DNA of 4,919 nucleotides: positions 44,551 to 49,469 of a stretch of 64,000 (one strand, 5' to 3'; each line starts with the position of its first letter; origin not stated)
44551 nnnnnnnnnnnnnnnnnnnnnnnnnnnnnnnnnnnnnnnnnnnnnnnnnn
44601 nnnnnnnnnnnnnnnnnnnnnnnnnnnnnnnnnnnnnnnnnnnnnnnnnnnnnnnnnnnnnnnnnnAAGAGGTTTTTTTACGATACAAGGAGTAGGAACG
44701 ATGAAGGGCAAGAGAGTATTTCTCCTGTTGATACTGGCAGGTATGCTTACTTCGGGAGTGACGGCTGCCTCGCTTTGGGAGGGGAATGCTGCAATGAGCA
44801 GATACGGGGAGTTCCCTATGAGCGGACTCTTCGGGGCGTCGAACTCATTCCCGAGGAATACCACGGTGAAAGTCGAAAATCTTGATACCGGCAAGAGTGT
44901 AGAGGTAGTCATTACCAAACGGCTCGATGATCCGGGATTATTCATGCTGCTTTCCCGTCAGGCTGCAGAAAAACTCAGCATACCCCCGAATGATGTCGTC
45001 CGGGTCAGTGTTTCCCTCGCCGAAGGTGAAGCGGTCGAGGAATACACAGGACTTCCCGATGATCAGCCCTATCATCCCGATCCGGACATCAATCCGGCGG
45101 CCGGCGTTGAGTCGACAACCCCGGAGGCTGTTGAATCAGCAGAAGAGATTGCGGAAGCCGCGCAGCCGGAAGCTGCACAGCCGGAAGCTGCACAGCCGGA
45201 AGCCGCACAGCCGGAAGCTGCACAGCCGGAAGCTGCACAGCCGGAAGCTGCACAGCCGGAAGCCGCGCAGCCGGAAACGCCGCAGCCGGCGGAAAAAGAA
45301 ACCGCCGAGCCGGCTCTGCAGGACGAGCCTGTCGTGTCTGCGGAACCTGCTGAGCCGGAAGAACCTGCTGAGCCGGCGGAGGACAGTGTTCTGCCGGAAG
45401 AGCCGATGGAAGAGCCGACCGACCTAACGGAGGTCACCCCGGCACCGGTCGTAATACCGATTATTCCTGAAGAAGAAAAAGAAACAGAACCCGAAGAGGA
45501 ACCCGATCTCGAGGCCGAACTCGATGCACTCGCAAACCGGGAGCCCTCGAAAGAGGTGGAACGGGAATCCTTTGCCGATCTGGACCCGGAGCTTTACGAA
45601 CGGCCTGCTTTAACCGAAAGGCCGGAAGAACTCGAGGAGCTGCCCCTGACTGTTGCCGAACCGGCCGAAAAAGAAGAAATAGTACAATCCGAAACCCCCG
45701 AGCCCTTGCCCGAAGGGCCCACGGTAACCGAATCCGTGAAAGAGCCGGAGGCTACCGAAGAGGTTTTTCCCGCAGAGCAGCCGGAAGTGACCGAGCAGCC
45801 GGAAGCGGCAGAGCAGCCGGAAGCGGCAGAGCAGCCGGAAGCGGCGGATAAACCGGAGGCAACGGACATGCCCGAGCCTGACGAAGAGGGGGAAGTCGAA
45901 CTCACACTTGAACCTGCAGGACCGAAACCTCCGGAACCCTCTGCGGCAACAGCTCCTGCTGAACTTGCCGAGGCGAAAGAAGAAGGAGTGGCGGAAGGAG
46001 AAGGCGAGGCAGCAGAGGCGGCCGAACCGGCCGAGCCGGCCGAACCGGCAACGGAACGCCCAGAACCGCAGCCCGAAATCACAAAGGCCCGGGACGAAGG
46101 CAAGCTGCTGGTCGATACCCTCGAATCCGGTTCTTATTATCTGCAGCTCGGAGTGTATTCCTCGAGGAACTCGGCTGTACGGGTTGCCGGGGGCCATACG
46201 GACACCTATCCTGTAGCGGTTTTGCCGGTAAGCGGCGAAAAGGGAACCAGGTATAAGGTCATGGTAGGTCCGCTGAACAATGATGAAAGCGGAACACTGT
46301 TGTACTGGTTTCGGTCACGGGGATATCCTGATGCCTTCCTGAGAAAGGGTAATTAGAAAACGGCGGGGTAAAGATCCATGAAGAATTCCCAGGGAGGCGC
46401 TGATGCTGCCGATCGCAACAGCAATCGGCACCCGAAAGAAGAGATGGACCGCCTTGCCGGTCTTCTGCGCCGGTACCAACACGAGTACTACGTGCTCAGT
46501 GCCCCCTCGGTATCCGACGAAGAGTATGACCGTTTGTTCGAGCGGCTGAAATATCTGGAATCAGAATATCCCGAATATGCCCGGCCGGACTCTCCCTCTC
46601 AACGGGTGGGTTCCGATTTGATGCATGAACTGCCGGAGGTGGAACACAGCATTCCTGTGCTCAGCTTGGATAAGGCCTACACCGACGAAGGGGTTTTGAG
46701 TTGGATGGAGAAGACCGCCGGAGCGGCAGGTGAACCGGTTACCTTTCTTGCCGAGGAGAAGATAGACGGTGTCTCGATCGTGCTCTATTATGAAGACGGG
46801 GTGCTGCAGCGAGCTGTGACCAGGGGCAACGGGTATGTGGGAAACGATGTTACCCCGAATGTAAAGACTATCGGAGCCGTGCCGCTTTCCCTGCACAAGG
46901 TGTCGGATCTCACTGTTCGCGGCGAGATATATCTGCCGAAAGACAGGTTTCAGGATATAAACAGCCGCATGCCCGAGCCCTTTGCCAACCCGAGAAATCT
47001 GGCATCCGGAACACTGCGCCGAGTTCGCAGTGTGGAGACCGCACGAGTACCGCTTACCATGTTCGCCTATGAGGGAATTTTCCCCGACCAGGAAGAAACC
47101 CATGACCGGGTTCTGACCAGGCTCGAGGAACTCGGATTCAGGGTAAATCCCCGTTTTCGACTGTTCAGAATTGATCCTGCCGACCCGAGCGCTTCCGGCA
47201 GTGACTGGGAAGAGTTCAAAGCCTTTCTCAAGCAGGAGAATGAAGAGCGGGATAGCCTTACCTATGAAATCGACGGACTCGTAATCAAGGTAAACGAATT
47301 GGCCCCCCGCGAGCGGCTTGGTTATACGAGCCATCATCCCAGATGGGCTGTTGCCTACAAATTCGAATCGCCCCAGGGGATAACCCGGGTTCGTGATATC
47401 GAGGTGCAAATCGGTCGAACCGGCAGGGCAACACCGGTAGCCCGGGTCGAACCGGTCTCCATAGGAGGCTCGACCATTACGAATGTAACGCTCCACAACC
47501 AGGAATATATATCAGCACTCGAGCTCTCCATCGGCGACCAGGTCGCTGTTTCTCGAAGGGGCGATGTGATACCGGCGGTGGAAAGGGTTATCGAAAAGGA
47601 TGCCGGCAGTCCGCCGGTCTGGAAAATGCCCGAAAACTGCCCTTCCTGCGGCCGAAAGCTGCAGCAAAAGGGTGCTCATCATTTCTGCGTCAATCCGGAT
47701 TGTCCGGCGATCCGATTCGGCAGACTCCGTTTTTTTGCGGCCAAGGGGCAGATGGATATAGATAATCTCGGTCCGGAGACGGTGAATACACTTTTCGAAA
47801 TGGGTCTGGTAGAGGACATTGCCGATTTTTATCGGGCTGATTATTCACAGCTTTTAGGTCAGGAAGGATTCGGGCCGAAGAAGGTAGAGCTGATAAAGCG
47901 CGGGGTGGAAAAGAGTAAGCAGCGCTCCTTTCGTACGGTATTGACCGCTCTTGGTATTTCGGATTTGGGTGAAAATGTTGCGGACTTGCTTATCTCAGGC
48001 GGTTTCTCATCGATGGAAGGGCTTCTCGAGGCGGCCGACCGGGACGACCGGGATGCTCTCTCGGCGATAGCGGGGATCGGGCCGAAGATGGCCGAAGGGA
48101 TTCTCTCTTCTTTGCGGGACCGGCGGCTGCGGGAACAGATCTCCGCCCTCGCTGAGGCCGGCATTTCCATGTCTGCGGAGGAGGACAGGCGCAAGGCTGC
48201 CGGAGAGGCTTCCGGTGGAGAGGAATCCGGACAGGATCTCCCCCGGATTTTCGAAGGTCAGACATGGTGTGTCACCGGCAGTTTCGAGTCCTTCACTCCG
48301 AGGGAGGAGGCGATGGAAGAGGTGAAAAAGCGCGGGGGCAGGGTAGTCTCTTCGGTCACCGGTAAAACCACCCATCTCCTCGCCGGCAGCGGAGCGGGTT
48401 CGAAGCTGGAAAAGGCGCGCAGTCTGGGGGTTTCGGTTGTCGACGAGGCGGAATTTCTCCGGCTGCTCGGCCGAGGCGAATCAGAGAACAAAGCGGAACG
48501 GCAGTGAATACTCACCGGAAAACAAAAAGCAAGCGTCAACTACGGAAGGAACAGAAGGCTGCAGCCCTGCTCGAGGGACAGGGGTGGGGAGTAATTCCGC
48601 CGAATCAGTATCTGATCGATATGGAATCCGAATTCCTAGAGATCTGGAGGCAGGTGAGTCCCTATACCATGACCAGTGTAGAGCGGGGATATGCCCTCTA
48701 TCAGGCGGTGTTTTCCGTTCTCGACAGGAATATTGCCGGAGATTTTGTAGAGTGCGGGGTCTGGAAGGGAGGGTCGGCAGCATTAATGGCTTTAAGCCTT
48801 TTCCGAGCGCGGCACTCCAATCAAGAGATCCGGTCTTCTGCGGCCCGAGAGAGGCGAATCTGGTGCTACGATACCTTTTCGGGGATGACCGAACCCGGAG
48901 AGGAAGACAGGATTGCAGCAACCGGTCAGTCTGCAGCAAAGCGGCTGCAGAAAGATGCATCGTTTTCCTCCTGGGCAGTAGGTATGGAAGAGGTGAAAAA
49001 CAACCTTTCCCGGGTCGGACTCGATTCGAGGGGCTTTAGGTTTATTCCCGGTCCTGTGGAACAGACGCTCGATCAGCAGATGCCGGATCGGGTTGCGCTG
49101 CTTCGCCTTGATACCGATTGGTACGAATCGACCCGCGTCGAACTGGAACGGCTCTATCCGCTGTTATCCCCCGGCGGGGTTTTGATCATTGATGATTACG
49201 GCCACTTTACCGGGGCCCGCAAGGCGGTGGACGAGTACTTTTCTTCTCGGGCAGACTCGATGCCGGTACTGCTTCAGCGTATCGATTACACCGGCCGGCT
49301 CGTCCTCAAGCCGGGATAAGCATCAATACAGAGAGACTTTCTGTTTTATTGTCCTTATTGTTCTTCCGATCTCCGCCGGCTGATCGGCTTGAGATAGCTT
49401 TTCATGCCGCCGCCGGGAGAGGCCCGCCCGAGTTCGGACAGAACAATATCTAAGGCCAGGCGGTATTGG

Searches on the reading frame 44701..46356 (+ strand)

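Call 3: search_protein_families(library=pfam, proteins=[window:44701-46356:+])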
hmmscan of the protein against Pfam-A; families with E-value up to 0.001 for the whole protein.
window:44701-46356:+ (551 aa): 1 family
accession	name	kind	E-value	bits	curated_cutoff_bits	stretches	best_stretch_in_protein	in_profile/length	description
PF05036.18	SPOR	-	1.2e-05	26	21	1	476-529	2-55/76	SPOR domain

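Call 4: search_protein_families(library=ncbifam, proteins=[window:44701-46356:+])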
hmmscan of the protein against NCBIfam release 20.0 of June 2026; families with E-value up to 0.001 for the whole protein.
window:44701-46356:+ (551 aa): 1 family
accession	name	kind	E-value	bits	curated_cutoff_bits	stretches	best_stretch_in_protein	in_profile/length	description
TIGR00413.1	rlpA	subfamily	6.4e-05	23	82.15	0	38-104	21-88/208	septal ring lytic transglycosylase RlpA family protein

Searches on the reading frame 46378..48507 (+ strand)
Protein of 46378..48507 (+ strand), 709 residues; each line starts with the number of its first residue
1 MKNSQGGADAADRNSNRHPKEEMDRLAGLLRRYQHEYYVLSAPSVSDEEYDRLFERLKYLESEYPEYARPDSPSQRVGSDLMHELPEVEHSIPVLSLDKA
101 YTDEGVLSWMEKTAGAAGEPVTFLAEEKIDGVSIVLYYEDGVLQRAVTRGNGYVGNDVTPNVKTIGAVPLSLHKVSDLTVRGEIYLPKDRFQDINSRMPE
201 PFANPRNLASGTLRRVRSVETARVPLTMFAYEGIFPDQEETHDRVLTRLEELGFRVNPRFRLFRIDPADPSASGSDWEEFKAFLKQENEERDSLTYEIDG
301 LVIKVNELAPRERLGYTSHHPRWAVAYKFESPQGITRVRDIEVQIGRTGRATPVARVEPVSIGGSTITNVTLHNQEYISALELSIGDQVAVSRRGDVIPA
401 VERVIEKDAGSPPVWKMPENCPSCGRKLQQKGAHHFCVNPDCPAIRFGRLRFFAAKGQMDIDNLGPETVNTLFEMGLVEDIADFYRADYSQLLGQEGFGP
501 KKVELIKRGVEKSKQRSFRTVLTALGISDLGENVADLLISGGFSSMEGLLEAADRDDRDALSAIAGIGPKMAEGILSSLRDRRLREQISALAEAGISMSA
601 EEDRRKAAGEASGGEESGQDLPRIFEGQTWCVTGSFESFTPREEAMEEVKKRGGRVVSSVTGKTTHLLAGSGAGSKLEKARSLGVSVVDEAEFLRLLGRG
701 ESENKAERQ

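Call 64: search_protein_families(library=pfam, proteins=[window:46378-48507:+], max_evalue=0.0001)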
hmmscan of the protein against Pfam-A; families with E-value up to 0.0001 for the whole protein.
window:46378-48507:+ (709 aa): 8 families
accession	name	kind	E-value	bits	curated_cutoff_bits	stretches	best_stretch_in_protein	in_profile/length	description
PF01653.23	DNA_ligase_aden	-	1e-74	251.7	27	1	84-330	3-251/253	NAD-dependent DNA ligase adenylation domain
PF03120.22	DNA_ligase_OB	-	7.3e-28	96.7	32.9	1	336-408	2-74/79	NAD-dependent DNA ligase OB-fold domain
PF14520.12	HHH_5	-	7.2e-14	52.5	27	1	525-581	5-57/57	Helix-hairpin-helix domain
PF00533.33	BRCT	-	5.6e-11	42.9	21.3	1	622-696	3-77/78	BRCA1 C Terminus (BRCT) domain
PF12738.14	PTCB-BRCT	-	1.8e-07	31.5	22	1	639-688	12-59/63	twin BRCT domain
PF12826.13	HHH_2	-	2e-07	31.5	27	1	521-587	2-63/64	Helix-hairpin-helix motif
PF03119.21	DNA_ligase_ZBD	-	1.8e-05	24.9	25.8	1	420-444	1-27/27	NAD-dependent DNA ligase C4 zinc finger domain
PF00633.29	HHH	-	4.1e-05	23.6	24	0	556-577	8-29/30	Helix-hairpin-helix motif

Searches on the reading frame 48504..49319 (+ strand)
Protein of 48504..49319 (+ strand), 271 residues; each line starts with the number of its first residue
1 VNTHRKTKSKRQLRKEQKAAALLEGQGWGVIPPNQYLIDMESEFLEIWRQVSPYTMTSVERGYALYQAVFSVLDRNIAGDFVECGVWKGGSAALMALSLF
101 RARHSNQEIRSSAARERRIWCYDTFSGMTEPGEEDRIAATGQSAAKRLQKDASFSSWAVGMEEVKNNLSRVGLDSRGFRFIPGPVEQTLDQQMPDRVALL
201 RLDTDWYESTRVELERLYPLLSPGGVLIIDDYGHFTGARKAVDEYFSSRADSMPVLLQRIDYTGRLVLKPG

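Call 64: search_protein_families(library=pfam, proteins=[window:48504-49319:+], max_evalue=0.0001)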
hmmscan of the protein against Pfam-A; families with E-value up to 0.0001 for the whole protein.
window:48504-49319:+ (271 aa): 2 families
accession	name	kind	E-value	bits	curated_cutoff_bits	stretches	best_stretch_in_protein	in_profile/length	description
PF05711.17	TylF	-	2.3e-39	135.7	23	1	53-264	67-259/264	Macrocin-O-methyltransferase (TylF)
PF13578.12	Methyltransf_24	-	1.2e-10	42.7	26.3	1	82-232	1-105/105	Methyltransferase domain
